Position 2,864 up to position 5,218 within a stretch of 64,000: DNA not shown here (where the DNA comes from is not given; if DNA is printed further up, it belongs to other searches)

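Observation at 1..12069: GC-rich copper/manganese-oxidase gene block beside a low-GC chromosome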

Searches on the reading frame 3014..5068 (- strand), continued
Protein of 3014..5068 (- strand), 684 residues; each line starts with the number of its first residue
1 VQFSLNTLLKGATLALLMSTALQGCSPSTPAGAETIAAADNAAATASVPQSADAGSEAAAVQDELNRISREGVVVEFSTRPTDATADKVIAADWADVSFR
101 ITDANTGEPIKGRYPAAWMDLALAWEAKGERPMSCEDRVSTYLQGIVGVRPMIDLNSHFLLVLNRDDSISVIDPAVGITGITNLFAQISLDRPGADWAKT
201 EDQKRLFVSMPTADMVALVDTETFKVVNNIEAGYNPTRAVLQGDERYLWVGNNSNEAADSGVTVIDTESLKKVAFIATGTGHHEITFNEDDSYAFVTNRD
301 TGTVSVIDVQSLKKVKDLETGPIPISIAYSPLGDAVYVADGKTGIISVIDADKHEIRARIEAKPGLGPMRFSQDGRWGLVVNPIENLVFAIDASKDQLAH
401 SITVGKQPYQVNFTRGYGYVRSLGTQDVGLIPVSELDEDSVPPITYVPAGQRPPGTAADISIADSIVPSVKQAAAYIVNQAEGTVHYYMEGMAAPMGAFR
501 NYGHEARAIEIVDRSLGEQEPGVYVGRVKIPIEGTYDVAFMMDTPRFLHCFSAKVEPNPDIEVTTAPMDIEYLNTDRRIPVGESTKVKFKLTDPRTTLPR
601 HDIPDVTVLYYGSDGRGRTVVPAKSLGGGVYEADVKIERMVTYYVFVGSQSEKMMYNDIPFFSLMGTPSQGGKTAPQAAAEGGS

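Call 68: search_protein_families(library=pfam, proteins=[L081:1845-3434:+], max_evalue=0.01)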
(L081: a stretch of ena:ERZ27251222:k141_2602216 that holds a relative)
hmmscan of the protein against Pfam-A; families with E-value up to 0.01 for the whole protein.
L081:1845-3434:+ (529 aa): 4 families
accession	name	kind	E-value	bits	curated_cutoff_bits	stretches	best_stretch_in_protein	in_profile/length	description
PF13458.12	Peripla_BP_6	-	2e-33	116.9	31.7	1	170-513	1-339/343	Periplasmic binding protein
PF13433.12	Peripla_BP_5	-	5.7e-07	29.4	27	1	171-263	1-93/363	Periplasmic binding protein domain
PF00034.26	Cytochrom_C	-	2.8e-05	25.8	21.3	1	71-156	12-87/90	Cytochrome c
PF13442.11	Cytochrome_CBB3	-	0.0016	19.1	27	1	71-155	14-68/68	Cytochrome C oxidase, cbb3-type, subunit III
